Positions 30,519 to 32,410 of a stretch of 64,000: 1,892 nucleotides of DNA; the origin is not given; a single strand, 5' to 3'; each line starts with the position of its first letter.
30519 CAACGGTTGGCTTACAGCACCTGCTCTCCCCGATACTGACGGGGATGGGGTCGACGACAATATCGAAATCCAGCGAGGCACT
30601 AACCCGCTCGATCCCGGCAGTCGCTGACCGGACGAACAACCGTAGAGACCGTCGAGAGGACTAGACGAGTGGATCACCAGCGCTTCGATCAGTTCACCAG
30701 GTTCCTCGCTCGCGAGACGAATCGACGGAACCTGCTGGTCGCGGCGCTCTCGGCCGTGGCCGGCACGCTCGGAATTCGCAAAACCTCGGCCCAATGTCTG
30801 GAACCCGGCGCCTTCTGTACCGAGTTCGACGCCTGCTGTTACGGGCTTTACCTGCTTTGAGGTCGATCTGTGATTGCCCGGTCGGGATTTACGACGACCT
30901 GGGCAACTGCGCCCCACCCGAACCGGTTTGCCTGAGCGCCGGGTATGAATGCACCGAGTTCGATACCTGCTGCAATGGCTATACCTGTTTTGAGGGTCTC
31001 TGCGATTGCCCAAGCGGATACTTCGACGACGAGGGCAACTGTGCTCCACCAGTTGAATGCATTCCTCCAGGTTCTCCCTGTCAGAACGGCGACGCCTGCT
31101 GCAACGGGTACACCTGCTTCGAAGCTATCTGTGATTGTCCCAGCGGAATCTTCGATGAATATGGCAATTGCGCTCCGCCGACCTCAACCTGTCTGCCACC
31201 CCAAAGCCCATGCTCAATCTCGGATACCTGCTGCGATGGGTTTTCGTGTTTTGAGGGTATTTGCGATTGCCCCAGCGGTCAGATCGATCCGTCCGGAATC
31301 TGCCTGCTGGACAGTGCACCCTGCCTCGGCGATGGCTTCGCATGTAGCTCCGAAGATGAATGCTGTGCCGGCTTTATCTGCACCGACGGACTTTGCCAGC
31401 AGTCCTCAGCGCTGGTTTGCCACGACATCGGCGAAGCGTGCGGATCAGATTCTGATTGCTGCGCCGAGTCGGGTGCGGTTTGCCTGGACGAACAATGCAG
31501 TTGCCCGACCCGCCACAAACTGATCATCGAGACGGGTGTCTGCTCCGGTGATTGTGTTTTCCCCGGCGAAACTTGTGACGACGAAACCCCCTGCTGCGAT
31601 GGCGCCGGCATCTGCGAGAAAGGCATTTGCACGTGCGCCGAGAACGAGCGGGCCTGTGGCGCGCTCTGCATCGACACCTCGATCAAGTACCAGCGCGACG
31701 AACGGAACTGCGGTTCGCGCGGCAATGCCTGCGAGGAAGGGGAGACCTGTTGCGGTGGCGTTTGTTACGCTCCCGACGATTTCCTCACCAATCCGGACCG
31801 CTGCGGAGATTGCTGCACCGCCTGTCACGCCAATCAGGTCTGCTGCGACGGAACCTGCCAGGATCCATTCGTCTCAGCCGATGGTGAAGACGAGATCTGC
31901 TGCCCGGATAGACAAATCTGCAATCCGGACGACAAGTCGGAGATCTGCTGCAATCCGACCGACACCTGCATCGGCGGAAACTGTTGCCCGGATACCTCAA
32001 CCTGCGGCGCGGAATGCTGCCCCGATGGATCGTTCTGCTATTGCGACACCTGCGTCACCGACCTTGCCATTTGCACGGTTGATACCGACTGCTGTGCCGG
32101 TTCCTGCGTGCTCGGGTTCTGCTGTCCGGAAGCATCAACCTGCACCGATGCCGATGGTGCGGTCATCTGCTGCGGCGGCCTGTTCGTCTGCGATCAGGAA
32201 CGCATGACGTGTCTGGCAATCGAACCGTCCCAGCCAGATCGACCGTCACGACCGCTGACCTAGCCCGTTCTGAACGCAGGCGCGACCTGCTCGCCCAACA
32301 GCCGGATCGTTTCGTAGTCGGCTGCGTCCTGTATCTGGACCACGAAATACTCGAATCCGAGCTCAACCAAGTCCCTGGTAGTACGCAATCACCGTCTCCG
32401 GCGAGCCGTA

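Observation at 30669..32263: Tat-signal protein built from tandem knottin-like cysteine modules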

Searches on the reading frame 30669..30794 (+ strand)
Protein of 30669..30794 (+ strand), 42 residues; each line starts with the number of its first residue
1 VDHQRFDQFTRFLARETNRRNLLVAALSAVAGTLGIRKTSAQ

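Call 71: find_homologous_proteins(query=A5, max_evalue=10)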
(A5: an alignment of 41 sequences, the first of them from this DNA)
Query A5 (41 sequences) (42 aa, profile of the alignment): 11 proteins with E <= 10 among 1772 candidates.
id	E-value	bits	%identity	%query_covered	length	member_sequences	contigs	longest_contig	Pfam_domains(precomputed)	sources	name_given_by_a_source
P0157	1.3e-11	62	100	100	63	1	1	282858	-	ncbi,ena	-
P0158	3.4e-11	60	50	81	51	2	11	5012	-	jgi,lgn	jgi:hypothetical protein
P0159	1.1e-10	59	35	95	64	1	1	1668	-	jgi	jgi:hypothetical protein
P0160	6.1e-10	56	47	81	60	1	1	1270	-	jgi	jgi:hypothetical protein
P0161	2.1e-9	55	36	52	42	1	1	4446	-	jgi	jgi:hypothetical protein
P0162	3.7e-8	51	64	33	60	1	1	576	-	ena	-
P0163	5.0e-8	50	48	55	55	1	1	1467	-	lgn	-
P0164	2.8e-7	48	49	83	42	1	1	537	-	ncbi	-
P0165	5.2e-5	41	50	48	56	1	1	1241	-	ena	-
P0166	6.6e-5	40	-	-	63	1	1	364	-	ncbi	-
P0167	1.4e-4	39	40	48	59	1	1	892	-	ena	-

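Call 72: find_encoding_contigs(protein=P0157, flank=3000, max_places=3)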
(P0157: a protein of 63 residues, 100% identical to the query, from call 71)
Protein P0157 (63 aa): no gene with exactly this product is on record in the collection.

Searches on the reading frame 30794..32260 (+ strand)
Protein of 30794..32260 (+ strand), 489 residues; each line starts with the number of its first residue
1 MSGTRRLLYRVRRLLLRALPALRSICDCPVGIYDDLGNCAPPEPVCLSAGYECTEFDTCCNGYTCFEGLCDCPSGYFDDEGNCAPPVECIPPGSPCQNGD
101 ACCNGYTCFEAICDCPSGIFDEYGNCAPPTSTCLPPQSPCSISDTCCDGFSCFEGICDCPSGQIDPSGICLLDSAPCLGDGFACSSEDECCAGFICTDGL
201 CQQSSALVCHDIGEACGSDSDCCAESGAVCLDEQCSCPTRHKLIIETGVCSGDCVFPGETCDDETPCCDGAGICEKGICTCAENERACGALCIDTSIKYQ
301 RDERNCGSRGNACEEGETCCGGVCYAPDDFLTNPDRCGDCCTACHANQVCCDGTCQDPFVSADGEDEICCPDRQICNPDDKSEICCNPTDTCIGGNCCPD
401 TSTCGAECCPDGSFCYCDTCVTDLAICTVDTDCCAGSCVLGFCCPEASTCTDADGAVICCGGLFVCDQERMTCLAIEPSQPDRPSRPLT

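Call 25: search_solved_structures(query=A2, max_evalue=1)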
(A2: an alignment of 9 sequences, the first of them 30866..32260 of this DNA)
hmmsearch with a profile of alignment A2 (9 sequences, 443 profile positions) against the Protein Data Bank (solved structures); distinct sequences matched with E-value up to 1: 4.
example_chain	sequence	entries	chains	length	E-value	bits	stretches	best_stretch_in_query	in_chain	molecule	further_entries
5o57_A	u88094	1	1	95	0.0027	19.9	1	128-193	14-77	Dickkopf-related protein 4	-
7l2m_E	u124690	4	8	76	0.35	12.9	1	95-150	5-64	Tau-theraphotoxin-Hs1a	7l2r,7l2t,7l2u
6cuc_A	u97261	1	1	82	0.38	12.8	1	163-226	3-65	Tau-theraphotoxin-Hs1a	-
5irx_E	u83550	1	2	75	0.45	12.5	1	95-150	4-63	Tau-theraphotoxin-Hs1a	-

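Call 37: predict_structure(alignment_id=A2)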
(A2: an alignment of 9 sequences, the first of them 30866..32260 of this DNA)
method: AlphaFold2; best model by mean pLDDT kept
length: 465 residues; sequences in the alignment: 9
mean_pLDDT: 68.5   pTM: 0.33
mean pLDDT of the five models: 68.5, 67.4, 66.2, 64.9, 64.6
residues with pLDDT >= 90: 10; 70-90: 234; 50-70: 169; < 50: 52
segments of 3 or more residues with pLDDT < 50: 1-5, 15-20, 105-107, 148-153, 181-183, 272-288, 314-318
pLDDT, mean of each block of 10 residues (from residue 1): 44 50 72 74 73 62 68 77 80 68 57 67 66 62 51 52 56 58 59 72 71 72 72 80 77 79 60 42 43 54 58 52 65 74 75 82 81 79 81 84 89 89 85 86 83 66 74
secondary structure, 60 per line:
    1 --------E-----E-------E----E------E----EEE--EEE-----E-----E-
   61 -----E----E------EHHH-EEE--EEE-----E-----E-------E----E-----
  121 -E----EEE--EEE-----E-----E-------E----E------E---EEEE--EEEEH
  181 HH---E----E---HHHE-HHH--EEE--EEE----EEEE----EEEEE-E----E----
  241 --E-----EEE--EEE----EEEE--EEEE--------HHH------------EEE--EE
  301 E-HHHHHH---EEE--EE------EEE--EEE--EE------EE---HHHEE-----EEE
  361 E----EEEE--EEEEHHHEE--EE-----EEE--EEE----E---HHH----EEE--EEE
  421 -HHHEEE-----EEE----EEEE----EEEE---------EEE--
elements in order: E40-42 E45-47 E83-85 E88-90 E127-129 E132-134 E170-173 E176-179 E205-207 E210-212 E217-220 E225-229 E249-251 E254-256 E261-264 E267-270 E294-296 E299-301 H303-308 E312-314 E325-327 E330-332 E358-361 E366-369 E372-375 E390-392 E395-397 E413-415 E418-420 E425-427 E433-435 E440-443 E448-451 E461-463

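Call 39: search_protein_representatives(alignment_id=A2)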
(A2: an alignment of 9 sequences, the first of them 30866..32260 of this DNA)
Query: 9 sequences, 443 profile positions. Proteins with E-value up to 0.001 (for the whole library): 1258; up to 1e-10: 125; up to 1e-30: 37. The best 150 are listed.
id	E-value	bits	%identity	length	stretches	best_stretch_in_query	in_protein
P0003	1.1e-190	650.7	-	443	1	2-441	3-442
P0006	2.0e-158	544.4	-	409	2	97-441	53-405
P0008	7.0e-122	423.9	-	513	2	39-425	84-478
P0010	3.4e-108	378.8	-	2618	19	43-199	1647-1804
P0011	4.2e-91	322.5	-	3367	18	43-278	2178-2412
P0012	8.0e-72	258.9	-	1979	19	42-250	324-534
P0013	1.9e-71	257.7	-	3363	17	42-250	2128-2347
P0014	1.1e-68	248.6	-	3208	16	90-238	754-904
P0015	1.3e-67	245.1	-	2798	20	46-125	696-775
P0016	3.8e-63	230.4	-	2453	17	52-249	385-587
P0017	6.7e-63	229.6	-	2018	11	45-253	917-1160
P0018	7.7e-63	229.3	-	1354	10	41-252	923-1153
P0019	1.4e-61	225.2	-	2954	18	42-126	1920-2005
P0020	3.8e-59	217.2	-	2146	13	55-262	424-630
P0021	3.6e-56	207.3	-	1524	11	46-254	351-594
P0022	1.1e-54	202.5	-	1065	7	41-251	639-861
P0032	1.1e-39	153.0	-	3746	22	40-246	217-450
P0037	5.4e-33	131.0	-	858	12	264-313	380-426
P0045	4.2e-30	121.4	-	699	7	44-153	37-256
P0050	1.1e-25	106.9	-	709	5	44-251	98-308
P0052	6.2e-25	104.4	-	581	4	41-127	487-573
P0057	9.1e-22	94.0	-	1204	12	252-315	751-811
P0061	2.0e-19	86.2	-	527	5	44-248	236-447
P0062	1.4e-18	83.5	-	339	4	30-125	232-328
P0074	1.2e-15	73.8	-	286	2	1-190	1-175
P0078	6.5e-15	71.4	-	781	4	2-73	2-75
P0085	5.6e-14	68.3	-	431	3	1-190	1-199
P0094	1.2e-12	63.9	-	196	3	1-84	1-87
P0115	2.3e-11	59.7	-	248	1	1-192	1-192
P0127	5.0e-11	58.6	-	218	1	1-192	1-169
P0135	1.3e-10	57.2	-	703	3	1-158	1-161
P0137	1.4e-10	57.1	-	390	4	1-81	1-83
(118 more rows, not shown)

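Call 41: fold_search(model_id=the predicted structure, library=pdb)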
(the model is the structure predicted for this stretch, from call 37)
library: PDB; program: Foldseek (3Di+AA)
matches with E <= 10: 90; with E <= 0.001: 0
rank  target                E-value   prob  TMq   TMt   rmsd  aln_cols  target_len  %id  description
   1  8jxi_A                3.6e-03  0.18  0.09  0.05  26.1       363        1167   20  rat megalin RAP complex wingB (released 2024-06-19)
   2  8jxh_B                6.2e-03  0.15  0.08  0.05  26.1       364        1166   21  rat megalin RAP complex wingA (released 2024-06-19)
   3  9qaw_B                2.3e-02  0.08  0.07  0.02  31.5       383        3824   17  CryoEM structure of the human LRP2 receptor ectodomain in complex with LRPAP1 (released 2026-03-11)
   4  8jxb_B                7.4e-02  0.09  0.09  0.05  24.0       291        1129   20  Cryo-EM structure of rat megalin wingAc (released 2024-06-19)
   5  6cuc_MODEL_1_A        1.5e-01  0.41  0.07  0.28   9.3        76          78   26  Solution structure of double knot toxin (DkTx) (released 2019-03-27)
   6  1z1y_B                4.1e-01  0.03  0.06  0.12  25.3       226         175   16  Crystal structure of Methylated Pvs25, an ookinete protein from Plasmodium vivax (released 2005-12-06)
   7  8jut_A                4.3e-01  0.03  0.09  0.02  30.9       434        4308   16  rat megalin RAP complex (released 2024-06-19)
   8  6pog_B                4.9e-01  0.04  0.10  0.14  23.6       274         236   16  Crystal structure of the NELL2 EGF1-6-Robo3 FN1 complex (released 2020-05-06)
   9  8e1z_B                4.9e-01  0.03  0.06  0.13  22.2       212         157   14  Crystal structure of Plasmodium falciparum ookinete surface antigen Pfs28 (released 2022-11-30)
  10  8e1z_A                6.1e-01  0.03  0.07  0.14  22.2       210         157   14  Crystal structure of Plasmodium falciparum ookinete surface antigen Pfs28 (released 2022-11-30)
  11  5irx_E                8.3e-01  0.21  0.06  0.32   9.6        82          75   21  Structure of TRPV1 in complex with DkTx and RTX, determined in lipid nanodisc (released 2016-05-25)
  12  7qb0_MODEL_1_A        8.3e-01  0.08  0.07  0.19  11.7        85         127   16  Solution structure of paxillin LIM2/3 (released 2022-11-30)
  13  7p3i_C                1.2e+00  0.02  0.07  0.13  17.7       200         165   15  Crystal structure of human CD40/TNFRSF5 in complex with the anti-CD40 DARPin protein (released 2022-04-06)
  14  6mk4_MODEL_1_A        1.3e+00  0.80  0.05  0.66   1.3        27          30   33  Solution NMR structure of spider toxin analogue [E17K]ProTx-II (released 2018-12-19)
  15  2x3t_C                1.6e+00  0.05  0.08  0.14  14.0       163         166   18  Glutaraldehyde-crosslinked wheat germ agglutinin isolectin 1 crystal soaked with a synthetic glycopeptide (released 2010-06-30)
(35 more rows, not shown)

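Call 57: search_protein_families(library=ncbifam, proteins=[P0074, P0085, P0115, P0127, P0094, P0137, P0078, P0135], max_evalue=1)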
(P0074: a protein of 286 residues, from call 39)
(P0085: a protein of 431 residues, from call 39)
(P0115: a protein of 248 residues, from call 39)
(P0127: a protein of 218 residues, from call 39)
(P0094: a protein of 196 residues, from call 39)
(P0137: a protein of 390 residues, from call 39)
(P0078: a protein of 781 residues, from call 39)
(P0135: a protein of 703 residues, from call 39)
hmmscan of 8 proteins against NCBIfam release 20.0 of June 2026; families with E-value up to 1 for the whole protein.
P0074 (286 aa): 1 family
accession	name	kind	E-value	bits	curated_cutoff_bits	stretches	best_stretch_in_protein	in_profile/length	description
NF053548.1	violacein_VioC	equivalog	0.8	8.7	760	0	25-43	6-24/429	NADP-dependent violacein biosynthesis oxygenase VioC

P0085 (431 aa): 0 families

P0115 (248 aa): 2 families
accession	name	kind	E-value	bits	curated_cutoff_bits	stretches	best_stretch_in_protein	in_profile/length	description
TIGR01167.1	LPXTG_anchor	domain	0.003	18.1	15.9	1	208-241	1-31/34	LPXTG cell wall anchor domain-containing protein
NF033845.1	MSCRAMM_ClfB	exception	0.31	8.9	999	1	190-212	552-578/871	MSCRAMM family adhesin clumping factor ClfB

P0127 (218 aa): 1 family
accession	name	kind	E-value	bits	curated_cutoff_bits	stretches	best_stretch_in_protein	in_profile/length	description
NF058571.1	GVDTG_CTERM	domain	0.0027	18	29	1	174-203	8-37/44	GVDTG sorting domain-containing protein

P0094 (196 aa): 1 family
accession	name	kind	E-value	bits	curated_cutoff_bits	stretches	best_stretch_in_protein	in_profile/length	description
NF041328.1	C_rich_MXAN6577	subfamily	8e-21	74.5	100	2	105-193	26-101/145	MXAN_6577-like cysteine-rich protein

P0137 (390 aa): 1 family
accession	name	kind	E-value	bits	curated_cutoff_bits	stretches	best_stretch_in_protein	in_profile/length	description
NF041328.1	C_rich_MXAN6577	subfamily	9.8e-25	87.2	100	4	97-239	19-144/145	MXAN_6577-like cysteine-rich protein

P0078 (781 aa): 2 families
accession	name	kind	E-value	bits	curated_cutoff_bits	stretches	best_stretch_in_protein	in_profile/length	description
NF041328.1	C_rich_MXAN6577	subfamily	5.2e-20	71.8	100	3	161-280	28-133/145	MXAN_6577-like cysteine-rich protein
TIGR04247.1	NosD_copper_fam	subfamily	3.3e-06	26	300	1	265-415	2-149/377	nitrous oxide reductase family maturation protein NosD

P0135 (703 aa): 1 family
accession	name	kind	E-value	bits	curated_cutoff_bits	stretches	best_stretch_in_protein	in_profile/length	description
NF041328.1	C_rich_MXAN6577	subfamily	1.2e-17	64.2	100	1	46-153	42-144/145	MXAN_6577-like cysteine-rich protein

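Call 73: list_cluster_members(proteins=[P0157, P0004, P0001, window:30794-32260:+, P0085, P0115, P0094, P0137])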
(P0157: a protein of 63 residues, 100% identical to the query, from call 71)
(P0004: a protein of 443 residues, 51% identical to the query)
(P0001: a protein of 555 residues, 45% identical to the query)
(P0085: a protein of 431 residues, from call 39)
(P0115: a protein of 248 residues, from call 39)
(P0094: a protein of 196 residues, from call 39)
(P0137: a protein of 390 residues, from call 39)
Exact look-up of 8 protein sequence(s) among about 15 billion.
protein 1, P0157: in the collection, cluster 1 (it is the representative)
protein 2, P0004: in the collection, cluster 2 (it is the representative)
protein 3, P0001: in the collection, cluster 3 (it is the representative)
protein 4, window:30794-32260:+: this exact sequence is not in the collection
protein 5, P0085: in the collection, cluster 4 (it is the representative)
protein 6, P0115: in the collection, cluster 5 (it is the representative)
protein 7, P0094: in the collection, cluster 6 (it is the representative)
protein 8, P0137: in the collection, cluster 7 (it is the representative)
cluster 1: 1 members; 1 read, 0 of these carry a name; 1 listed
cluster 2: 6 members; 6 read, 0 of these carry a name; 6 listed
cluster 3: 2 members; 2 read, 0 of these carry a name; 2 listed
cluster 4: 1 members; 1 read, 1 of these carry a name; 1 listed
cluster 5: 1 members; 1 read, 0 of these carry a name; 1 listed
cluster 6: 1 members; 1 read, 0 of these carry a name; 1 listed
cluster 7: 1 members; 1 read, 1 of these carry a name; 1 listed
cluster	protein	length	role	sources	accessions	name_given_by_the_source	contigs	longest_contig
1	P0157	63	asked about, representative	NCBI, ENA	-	-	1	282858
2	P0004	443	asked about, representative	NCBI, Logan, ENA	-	-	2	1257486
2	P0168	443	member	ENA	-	-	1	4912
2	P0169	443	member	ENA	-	-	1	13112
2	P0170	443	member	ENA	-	-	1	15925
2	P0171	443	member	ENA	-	-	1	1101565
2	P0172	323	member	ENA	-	-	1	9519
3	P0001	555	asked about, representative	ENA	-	-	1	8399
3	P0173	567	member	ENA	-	-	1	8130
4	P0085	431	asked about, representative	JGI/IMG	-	hypothetical protein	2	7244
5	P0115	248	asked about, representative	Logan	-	-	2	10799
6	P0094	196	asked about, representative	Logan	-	-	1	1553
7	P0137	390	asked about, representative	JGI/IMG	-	hypothetical protein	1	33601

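Call 81: search_protein_families(library=pfam, proteins=[P0022, P0045, P0050, P0052, P0061, P0062, P0037, P0057], max_evalue=0.001)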
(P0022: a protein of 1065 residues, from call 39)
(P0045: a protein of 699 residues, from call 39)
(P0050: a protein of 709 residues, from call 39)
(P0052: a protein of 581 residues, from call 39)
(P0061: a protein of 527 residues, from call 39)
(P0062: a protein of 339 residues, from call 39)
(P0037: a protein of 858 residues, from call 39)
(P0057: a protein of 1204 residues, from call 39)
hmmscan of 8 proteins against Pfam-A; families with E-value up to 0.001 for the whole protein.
P0022 (1065 aa): 1 family
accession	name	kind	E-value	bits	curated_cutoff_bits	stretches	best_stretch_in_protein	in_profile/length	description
PF01683.23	EB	-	2.1e-137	447.6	24.3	17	318-369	1-52/52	EB module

P0045 (699 aa): 1 family
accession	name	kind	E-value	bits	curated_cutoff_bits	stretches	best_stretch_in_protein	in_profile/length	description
PF01683.23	EB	-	9.2e-75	247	24.3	10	470-524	1-52/52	EB module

P0050 (709 aa): 1 family
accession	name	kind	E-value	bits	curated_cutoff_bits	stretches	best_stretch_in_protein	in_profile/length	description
PF01683.23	EB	-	4.3e-48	161.6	24.3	6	415-450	14-49/52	EB module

P0052 (581 aa): 1 family
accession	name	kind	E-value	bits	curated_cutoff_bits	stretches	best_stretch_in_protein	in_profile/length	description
PF01683.23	EB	-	2.9e-64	213.4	24.3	10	369-431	1-52/52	EB module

P0061 (527 aa): 1 family
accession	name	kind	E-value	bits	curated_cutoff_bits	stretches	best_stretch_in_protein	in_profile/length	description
PF01683.23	EB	-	1e-59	198.8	24.3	8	126-174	6-52/52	EB module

P0062 (339 aa): 1 family
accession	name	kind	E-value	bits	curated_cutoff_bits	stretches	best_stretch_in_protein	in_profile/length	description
PF01683.23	EB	-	2.4e-43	146.4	24.3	5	93-146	1-52/52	EB module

P0037 (858 aa): 2 families
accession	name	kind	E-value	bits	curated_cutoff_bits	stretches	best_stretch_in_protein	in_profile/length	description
PF04885.19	Stig1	-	1.2e-66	221.7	24.1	13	60-104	39-83/85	Stigma-specific STIG1-like protein family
PF12837.12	Fer4_6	-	4.6e-09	36.2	25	0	672-684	10-22/24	4Fe-4S binding domain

P0057 (1204 aa): 1 family
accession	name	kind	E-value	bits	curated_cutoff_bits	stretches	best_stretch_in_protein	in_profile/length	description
PF04885.19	Stig1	-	4.5e-101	332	24.1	12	741-805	18-82/85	Stigma-specific STIG1-like protein family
